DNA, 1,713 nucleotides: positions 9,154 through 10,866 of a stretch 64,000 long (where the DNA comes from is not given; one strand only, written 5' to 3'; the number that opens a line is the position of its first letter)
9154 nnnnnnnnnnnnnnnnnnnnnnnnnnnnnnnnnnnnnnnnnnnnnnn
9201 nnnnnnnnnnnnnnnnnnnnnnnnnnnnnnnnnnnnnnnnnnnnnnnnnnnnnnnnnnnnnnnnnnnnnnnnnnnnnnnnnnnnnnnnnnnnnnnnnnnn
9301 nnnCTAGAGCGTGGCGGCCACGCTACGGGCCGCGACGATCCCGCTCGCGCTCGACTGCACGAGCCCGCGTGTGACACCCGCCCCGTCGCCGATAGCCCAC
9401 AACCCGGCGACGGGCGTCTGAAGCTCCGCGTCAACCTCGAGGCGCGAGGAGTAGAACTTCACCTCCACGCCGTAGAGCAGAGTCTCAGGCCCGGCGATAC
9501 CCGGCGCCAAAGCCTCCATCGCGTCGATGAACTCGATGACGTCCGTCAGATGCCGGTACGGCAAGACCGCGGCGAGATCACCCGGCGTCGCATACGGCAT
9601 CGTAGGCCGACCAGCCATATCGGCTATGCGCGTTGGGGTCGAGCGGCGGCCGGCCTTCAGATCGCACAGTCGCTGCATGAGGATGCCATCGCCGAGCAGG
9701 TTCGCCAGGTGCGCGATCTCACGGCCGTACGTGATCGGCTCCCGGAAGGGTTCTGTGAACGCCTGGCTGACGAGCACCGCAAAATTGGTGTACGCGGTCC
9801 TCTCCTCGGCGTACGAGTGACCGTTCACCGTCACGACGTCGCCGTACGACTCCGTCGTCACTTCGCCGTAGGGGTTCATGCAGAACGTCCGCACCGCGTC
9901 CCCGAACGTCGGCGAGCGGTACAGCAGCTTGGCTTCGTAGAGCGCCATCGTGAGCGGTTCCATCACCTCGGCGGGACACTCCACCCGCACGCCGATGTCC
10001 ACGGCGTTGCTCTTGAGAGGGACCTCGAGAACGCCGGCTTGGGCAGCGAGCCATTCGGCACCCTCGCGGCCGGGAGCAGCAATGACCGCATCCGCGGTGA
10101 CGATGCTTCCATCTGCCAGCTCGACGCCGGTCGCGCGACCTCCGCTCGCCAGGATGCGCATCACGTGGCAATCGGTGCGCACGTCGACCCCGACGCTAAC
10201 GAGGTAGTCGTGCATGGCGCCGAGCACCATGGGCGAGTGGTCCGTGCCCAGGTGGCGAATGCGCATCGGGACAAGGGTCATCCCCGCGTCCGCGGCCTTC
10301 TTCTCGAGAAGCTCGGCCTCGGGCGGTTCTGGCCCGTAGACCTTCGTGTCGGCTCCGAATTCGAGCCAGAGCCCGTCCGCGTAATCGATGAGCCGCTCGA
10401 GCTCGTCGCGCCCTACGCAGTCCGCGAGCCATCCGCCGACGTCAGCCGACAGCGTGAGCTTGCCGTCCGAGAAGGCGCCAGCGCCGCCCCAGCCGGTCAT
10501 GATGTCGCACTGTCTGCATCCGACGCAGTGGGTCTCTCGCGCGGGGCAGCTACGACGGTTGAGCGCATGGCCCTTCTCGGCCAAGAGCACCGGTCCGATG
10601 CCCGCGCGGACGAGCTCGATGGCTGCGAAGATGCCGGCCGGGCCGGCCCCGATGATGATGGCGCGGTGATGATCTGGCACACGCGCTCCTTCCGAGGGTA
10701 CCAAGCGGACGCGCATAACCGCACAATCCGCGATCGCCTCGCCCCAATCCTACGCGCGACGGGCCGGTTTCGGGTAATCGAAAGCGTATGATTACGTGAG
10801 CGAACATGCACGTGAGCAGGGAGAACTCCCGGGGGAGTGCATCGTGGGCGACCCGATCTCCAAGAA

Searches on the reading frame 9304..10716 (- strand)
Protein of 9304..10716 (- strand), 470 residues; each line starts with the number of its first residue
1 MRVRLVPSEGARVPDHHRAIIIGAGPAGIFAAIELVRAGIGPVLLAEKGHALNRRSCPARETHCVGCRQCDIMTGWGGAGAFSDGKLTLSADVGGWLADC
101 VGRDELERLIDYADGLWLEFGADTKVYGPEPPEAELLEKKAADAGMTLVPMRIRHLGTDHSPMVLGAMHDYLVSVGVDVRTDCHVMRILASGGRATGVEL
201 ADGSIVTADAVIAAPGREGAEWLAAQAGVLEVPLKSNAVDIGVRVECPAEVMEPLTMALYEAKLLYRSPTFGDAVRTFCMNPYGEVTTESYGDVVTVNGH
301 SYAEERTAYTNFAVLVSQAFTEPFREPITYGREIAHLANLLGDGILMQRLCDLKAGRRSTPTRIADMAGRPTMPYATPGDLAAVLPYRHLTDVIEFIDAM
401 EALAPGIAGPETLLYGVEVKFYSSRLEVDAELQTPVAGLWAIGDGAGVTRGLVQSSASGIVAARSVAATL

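Call 22: search_protein_families(library=pfam, proteins=[window:9304-10716:-], max_evalue=0.0001)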
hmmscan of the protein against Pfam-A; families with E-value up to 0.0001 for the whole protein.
window:9304-10716:- (470 aa): 7 families
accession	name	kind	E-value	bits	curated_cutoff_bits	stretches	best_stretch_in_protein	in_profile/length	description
PF07992.20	Pyr_redox_2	-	1.1e-14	55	26.1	0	146-245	168-265/291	Pyridine nucleotide-disulphide oxidoreductase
PF01266.30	DAO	-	1.1e-08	35.4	27.9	0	106-238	99-228/353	FAD dependent oxidoreductase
PF00890.30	FAD_binding_2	-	1.2e-08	35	20.4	0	19-52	2-34/414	FAD binding domain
PF21688.3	FAD-depend_C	-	2.7e-08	34.7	27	1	263-419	35-195/197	FAD-dependent protein, C-terminal domain-like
PF01134.28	GIDA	-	4.1e-08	33.1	22.1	0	20-57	3-40/391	Glucose inhibited division protein A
PF03486.20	HI0933_like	-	3e-06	27.3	50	0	18-54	2-37/244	HI0933-like protein Rossmann domain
PF13738.12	Pyr_redox_3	-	4.6e-05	23.3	30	1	20-52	1-33/305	Pyridine nucleotide-disulphide oxidoreductase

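Call 54: search_protein_families(library=ncbifam, proteins=[window:9304-10716:-], max_evalue=0.00001)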
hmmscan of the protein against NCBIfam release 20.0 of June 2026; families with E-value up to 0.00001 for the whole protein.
window:9304-10716:- (470 aa): 9 families
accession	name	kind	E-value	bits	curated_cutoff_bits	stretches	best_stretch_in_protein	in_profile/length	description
TIGR03467.1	HpnE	equivalog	1.2e-08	34.7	283.05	0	168-237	214-285/430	hydroxysqualene dehydroxylase HpnE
TIGR01292.1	TRX_reduct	equivalog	1.3e-08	34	343.45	0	19-48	3-32/300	thioredoxin-disulfide reductase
TIGR00275.1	TIGR00275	subfamily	2.9e-08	32.9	183.8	0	20-52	2-33/401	aminoacetone oxidase family FAD-binding enzyme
NF005547.0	PRK07208.1-3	equivalog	2.6e-07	29.8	380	0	17-47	5-35/465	hypothetical protein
NF005691.0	PRK07494.1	equivalog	3.5e-07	29.1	459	0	16-56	8-48/404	UbiH/UbiF family hydroxylase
NF045637.1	carotdesatCrtDProt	equivalog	3.7e-07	29.1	580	0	167-214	227-274/485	1-hydroxycarotenoid 3,4-desaturase CrtD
NF003585.0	PRK05249.1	equivalog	3e-06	26.2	465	0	17-40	7-30/464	Si-specific NAD(P)(+) transhydrogenase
TIGR01350.1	lipoamide_DH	equivalog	6.7e-06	25.1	408.8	0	414-467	276-330/461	dihydrolipoyl dehydrogenase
TIGR04542.1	GMC_mycofac_2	equivalog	9e-06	25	400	0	176-233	185-241/425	mycofactocin system GMC family oxidoreductase MftG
